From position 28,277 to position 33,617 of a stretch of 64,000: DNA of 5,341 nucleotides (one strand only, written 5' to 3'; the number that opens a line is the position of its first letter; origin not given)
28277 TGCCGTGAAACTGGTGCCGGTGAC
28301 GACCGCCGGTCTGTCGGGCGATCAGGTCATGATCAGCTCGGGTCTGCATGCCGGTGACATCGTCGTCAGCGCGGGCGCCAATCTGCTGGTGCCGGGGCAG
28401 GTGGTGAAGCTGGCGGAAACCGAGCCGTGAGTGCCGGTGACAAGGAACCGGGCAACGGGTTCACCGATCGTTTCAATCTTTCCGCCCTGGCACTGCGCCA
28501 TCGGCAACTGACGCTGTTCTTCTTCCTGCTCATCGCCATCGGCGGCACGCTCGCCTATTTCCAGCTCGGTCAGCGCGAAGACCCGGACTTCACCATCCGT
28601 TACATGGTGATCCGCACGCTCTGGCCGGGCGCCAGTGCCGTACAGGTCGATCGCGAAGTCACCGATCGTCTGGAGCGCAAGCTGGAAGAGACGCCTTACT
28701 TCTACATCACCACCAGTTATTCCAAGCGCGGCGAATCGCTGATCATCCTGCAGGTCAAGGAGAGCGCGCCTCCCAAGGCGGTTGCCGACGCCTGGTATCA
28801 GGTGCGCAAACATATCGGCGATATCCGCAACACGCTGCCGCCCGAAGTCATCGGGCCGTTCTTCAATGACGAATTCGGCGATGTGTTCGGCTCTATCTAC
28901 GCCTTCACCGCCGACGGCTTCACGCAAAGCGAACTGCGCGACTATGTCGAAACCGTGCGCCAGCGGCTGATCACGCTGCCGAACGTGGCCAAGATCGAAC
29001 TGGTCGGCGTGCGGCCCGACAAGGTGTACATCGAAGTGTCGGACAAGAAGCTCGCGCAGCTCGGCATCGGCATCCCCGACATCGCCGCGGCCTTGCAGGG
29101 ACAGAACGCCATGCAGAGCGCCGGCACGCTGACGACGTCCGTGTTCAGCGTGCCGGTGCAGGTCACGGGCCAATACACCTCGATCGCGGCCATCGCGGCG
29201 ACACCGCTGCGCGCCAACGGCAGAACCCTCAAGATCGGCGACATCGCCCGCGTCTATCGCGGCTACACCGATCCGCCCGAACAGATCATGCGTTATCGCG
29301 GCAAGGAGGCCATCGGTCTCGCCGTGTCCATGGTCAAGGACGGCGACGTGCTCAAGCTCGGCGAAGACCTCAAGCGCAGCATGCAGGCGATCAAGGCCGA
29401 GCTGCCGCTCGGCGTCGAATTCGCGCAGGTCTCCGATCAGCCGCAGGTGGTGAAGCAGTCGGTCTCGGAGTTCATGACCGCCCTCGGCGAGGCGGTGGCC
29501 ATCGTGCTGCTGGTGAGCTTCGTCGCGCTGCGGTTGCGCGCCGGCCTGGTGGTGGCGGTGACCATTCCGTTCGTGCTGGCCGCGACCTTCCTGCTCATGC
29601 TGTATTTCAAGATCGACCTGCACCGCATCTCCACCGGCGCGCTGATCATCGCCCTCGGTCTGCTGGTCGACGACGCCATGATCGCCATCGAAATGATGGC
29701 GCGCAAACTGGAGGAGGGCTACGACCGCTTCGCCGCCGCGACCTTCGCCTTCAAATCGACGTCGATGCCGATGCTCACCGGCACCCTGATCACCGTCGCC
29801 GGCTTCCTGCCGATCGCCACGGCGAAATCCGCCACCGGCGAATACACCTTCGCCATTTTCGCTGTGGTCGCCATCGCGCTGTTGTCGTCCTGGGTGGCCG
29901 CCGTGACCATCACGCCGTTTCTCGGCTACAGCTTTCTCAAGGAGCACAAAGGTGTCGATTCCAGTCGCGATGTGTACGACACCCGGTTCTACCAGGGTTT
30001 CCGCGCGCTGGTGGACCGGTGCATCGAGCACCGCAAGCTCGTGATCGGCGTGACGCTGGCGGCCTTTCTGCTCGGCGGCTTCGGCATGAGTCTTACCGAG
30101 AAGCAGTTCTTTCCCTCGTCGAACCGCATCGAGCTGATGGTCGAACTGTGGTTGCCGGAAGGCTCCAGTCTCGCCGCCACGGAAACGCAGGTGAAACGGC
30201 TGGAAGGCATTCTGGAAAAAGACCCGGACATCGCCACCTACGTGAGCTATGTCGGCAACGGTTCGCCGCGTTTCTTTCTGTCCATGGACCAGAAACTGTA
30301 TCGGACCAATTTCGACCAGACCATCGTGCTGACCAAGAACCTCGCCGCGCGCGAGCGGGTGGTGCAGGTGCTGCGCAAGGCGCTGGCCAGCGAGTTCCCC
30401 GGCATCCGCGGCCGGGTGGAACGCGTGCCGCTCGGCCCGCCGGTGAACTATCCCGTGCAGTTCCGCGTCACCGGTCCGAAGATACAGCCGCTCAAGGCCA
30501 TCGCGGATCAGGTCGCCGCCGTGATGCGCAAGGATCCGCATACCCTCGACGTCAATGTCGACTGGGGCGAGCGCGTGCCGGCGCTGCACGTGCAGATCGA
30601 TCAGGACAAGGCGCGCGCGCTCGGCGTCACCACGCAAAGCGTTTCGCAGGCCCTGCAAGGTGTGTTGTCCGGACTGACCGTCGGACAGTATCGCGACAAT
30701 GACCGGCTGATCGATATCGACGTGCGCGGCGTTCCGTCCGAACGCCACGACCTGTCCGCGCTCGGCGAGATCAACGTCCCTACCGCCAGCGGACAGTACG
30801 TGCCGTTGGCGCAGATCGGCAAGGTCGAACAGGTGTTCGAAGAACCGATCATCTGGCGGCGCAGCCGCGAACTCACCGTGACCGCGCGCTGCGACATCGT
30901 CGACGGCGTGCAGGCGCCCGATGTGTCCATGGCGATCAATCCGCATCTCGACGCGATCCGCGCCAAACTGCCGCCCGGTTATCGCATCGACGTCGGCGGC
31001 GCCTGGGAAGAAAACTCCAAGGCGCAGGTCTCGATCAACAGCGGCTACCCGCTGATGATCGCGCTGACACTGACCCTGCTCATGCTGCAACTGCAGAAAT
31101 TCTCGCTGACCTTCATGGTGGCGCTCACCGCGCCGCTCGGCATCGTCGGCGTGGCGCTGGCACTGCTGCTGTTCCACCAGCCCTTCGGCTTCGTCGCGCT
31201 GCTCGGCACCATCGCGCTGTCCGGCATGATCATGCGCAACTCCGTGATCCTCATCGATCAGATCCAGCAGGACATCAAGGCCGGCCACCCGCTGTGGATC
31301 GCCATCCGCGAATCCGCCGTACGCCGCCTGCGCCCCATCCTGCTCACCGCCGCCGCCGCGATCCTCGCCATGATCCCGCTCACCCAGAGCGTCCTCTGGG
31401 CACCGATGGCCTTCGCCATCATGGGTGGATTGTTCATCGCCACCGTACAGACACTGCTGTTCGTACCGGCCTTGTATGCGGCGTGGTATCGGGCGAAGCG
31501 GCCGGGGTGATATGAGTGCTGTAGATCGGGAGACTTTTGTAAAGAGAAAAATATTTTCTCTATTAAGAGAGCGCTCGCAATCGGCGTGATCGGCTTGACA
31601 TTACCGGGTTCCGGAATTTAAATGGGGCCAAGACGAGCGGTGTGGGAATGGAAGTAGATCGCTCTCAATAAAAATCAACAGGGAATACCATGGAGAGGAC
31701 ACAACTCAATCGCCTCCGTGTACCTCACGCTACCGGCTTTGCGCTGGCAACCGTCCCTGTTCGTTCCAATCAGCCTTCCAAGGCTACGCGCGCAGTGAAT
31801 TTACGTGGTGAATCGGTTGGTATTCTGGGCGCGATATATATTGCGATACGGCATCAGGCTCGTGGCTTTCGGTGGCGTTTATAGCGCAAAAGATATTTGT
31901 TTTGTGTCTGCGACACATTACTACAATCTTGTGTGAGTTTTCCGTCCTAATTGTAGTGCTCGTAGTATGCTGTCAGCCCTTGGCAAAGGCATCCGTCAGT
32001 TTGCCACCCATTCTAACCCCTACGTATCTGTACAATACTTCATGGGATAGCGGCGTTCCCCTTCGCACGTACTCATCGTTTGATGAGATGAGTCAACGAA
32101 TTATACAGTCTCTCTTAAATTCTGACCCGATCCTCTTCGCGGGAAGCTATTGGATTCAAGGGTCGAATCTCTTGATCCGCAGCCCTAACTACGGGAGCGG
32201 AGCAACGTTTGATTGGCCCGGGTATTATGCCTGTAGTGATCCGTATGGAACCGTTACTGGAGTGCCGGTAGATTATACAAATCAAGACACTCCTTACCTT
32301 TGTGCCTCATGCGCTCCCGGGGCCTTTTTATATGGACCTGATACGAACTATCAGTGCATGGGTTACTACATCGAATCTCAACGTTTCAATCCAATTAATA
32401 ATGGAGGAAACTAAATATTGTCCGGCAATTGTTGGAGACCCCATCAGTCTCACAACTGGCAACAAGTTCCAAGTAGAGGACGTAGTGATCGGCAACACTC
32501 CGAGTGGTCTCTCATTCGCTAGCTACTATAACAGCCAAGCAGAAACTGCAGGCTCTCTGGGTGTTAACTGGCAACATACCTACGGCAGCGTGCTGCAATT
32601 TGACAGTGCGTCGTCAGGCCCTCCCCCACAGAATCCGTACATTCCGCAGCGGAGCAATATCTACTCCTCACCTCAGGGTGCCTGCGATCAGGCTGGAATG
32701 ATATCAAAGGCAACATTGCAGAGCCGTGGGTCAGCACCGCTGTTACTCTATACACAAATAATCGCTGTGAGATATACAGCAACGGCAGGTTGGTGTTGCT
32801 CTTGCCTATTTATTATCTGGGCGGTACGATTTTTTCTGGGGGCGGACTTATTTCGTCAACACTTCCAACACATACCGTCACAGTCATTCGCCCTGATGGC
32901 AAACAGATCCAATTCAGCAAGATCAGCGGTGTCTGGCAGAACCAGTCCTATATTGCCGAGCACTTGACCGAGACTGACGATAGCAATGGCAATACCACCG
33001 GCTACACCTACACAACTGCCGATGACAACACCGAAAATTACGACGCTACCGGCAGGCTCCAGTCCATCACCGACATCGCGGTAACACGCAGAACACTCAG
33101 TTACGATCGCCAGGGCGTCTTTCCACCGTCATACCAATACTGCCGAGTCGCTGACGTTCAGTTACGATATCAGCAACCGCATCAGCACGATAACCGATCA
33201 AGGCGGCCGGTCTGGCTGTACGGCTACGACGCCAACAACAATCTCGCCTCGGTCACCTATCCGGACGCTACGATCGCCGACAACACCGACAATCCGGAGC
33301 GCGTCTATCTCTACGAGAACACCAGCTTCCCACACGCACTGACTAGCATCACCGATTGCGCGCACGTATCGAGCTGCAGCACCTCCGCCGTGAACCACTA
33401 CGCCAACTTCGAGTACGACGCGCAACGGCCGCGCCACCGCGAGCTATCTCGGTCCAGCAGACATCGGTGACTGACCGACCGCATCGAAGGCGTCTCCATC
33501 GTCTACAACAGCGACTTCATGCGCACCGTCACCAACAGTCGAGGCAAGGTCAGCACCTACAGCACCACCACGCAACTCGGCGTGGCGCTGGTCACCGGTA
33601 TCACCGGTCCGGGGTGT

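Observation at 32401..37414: Rhs polymorphic-toxin locus with an unclassified Cys-rich C-terminal tip and a YidD/DUF37-like gene in the immunity position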

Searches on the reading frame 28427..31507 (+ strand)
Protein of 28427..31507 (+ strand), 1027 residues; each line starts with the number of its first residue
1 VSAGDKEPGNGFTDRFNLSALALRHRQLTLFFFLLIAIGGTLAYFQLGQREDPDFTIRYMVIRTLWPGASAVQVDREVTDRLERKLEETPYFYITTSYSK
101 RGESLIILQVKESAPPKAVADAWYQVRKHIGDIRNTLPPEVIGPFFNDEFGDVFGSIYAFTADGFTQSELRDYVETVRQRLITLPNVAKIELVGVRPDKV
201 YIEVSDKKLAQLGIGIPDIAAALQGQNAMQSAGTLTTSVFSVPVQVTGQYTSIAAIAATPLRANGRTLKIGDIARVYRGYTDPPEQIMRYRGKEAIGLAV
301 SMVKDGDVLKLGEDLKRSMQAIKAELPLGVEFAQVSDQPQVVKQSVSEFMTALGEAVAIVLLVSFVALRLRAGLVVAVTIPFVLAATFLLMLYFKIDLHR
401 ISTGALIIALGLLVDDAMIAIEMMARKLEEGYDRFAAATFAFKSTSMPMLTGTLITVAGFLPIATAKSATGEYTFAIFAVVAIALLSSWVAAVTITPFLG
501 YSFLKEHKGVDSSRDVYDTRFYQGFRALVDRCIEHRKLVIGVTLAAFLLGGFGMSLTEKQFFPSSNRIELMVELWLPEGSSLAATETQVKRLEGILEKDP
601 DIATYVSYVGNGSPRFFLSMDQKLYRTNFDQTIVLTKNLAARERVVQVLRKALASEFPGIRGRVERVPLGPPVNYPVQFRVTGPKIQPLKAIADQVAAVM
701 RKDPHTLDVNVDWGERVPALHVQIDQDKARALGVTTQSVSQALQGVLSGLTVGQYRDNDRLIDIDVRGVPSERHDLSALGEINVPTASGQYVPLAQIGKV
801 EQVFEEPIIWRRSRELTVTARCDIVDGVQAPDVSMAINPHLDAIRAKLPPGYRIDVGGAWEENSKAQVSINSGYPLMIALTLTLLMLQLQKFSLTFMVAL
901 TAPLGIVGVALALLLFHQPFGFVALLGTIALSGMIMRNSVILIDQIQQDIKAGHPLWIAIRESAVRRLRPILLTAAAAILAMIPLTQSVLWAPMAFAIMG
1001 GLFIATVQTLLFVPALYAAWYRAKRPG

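Call 96: list_cluster_members(proteins=[P0002, window:28427-31507:+, window:38795-42487:+])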
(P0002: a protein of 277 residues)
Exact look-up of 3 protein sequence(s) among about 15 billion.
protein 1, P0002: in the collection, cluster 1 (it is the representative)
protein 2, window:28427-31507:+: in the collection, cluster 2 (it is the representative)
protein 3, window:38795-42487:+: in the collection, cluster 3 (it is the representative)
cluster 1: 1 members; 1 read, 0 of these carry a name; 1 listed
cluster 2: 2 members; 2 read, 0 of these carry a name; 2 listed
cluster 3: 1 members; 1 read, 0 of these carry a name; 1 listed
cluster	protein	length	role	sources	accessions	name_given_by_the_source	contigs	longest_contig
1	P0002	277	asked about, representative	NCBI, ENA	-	-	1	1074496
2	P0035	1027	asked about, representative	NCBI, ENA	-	-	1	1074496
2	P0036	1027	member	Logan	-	-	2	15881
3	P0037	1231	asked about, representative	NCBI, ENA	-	-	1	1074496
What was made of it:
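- The source contig is 1.07 Mb long (call 96), so unpolished long-read errors are a live alternative.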

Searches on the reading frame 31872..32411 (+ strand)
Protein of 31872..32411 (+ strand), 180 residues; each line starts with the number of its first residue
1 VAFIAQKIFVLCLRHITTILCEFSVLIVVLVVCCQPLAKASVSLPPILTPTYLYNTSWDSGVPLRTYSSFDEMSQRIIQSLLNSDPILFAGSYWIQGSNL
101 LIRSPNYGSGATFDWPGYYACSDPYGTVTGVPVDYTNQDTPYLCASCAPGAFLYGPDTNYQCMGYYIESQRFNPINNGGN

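Call 4: search_protein_families(library=pfam, proteins=[window:31872-32411:+], max_evalue=0.1)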
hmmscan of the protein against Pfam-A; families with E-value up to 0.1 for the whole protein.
window:31872-32411:+ (180 aa): 1 family
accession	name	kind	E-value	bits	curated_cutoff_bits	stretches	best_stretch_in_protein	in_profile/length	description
PF08063.17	Zn_ribbon_PADR1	-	0.097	12.9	25.1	0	144-166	5-26/42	PADR1 domain, zinc ribbon fold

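Call 5: search_protein_families(library=ncbifam, proteins=[window:31872-32411:+], max_evalue=0.1)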
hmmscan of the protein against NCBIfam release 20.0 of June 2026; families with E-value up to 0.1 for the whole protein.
window:31872-32411:+ (180 aa): 0 families
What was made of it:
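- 31872..32414 (+): 180-codon ORF in frame 2 with a signal-peptide-like N-terminus and a Cys-containing region. It is probably the original 5' end of the rhs gene, now separated from the DUF6531 motif by a frame change at about 32411. No Pfam or NCBIfam hit (calls 4, 5).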

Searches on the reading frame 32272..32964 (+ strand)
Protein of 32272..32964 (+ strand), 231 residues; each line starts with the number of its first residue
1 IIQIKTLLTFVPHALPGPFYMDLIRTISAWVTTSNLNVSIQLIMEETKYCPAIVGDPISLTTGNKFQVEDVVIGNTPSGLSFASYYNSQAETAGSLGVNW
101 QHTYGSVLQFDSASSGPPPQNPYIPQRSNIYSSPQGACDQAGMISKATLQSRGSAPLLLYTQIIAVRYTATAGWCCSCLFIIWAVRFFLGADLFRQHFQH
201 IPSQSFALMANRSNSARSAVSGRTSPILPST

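Call 4: search_protein_families(library=pfam, proteins=[window:32272-32964:+], max_evalue=0.1)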
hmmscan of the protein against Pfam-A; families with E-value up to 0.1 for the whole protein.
window:32272-32964:+ (231 aa): 2 families
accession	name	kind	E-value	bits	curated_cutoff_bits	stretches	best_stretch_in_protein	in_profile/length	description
PF20148.4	DUF6531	-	7.4e-11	42.7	24.1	1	55-112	1-58/74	Domain of unknown function (DUF6531)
PF09335.16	VTT_dom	-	0.026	15.4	33.9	1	166-231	19-86/123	VTT domain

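Call 5: search_protein_families(library=ncbifam, proteins=[window:32272-32964:+], max_evalue=0.1)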
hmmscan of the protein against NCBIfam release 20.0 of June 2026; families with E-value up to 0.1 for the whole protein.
window:32272-32964:+ (231 aa): 0 families

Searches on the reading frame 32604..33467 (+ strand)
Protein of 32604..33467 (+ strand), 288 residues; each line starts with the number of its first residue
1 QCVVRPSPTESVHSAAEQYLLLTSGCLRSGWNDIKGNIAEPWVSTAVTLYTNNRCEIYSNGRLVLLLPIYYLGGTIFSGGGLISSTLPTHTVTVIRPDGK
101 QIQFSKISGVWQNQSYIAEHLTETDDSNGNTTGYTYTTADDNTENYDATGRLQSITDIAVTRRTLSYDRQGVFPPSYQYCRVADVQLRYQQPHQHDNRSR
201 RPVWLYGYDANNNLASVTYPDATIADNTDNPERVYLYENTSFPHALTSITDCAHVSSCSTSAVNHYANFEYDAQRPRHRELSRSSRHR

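Call 4: search_protein_families(library=pfam, proteins=[window:32604-33467:+], max_evalue=0.1)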
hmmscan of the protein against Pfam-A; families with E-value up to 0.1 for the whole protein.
window:32604-33467:+ (288 aa): 1 family
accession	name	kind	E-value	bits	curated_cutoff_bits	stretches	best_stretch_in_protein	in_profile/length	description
PF05593.20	RHS_repeat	-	5.6e-09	36.6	22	2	203-223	17-37/38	RHS Repeat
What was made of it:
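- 32695..33467 (+): First YD repeats in frame 2. They are interrupted by an out-of-frame patch at 33113-33215 (frames 1 and 0; three single-base deletions) and another at about 33425-33470 (frame 0). The frame-2 stop at 33468-33470 lies inside the second patch. RHS_repeat hit (call 4).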
